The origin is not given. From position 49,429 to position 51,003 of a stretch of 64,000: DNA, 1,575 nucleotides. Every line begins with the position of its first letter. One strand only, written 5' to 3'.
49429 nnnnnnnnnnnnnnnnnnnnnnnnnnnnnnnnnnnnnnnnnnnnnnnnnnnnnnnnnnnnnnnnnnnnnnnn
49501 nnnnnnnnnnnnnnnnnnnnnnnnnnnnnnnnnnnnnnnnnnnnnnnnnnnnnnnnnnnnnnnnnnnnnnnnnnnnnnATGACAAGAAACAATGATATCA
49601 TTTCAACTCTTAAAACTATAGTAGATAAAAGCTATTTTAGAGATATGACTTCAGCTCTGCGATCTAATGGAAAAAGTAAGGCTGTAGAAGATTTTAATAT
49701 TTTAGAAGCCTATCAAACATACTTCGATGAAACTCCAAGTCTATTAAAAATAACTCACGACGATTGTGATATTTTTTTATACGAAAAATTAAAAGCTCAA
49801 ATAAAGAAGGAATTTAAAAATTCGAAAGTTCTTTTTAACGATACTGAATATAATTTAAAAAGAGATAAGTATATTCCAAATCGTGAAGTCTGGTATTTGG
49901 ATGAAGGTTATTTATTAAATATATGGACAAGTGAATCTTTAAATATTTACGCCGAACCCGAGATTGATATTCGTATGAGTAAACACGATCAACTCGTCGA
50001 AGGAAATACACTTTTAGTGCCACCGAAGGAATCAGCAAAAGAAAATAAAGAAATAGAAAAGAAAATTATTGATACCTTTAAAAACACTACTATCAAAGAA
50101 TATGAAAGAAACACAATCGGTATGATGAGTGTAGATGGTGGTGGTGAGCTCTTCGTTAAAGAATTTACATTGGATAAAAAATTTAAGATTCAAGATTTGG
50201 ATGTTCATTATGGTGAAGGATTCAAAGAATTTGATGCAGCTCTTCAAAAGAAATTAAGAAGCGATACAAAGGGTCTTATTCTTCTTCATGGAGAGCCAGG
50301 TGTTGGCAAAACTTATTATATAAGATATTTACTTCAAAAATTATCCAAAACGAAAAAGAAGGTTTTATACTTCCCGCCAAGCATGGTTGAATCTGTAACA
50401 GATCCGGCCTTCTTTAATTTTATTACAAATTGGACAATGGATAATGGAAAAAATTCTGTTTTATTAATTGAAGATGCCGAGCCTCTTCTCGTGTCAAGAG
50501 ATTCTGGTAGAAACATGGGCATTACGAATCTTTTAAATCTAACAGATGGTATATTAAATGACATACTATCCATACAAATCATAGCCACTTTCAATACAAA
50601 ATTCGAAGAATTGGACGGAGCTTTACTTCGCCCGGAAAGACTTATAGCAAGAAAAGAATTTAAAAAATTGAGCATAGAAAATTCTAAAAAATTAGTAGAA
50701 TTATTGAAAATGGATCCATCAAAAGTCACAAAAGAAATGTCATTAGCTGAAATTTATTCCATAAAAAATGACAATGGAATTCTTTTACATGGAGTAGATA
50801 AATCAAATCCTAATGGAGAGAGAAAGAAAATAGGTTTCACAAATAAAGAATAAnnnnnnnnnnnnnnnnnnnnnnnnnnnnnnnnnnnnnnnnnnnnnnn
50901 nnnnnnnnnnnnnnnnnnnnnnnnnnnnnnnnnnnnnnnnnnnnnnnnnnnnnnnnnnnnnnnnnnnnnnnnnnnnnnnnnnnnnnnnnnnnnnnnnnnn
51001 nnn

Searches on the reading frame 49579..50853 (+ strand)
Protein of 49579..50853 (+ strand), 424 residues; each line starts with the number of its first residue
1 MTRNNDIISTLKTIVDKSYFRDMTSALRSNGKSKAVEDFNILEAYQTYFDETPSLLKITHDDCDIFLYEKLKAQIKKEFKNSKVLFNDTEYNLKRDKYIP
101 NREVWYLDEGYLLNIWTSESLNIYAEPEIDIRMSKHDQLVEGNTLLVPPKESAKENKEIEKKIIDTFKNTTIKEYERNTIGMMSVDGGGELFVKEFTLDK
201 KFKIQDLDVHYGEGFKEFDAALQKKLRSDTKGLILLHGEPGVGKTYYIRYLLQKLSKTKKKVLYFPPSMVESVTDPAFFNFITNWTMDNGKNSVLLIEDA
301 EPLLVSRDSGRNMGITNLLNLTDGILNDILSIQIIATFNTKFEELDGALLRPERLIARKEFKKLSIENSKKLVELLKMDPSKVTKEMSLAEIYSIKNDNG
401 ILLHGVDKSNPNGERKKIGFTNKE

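Call 19: search_protein_families(library=phrogs, proteins=[window:49579-50853:+], max_evalue=0.001)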
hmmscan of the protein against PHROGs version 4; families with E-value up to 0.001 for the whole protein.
window:49579-50853:+ (424 aa): 5 families
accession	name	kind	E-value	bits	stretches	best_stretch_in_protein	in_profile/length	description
phrog_14322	-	unknown function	1.8e-19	71.3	1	232-399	227-387/398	-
phrog_33861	-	unknown function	1.1e-12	48.4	2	295-373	286-365/407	-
phrog_7485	-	unknown function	2.4e-07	31.1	1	233-376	229-374/430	-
phrog_35110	-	unknown function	1.3e-05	25.1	1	291-355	332-395/455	-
phrog_9172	-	unknown function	2.3e-05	24.4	1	230-355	106-236/509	-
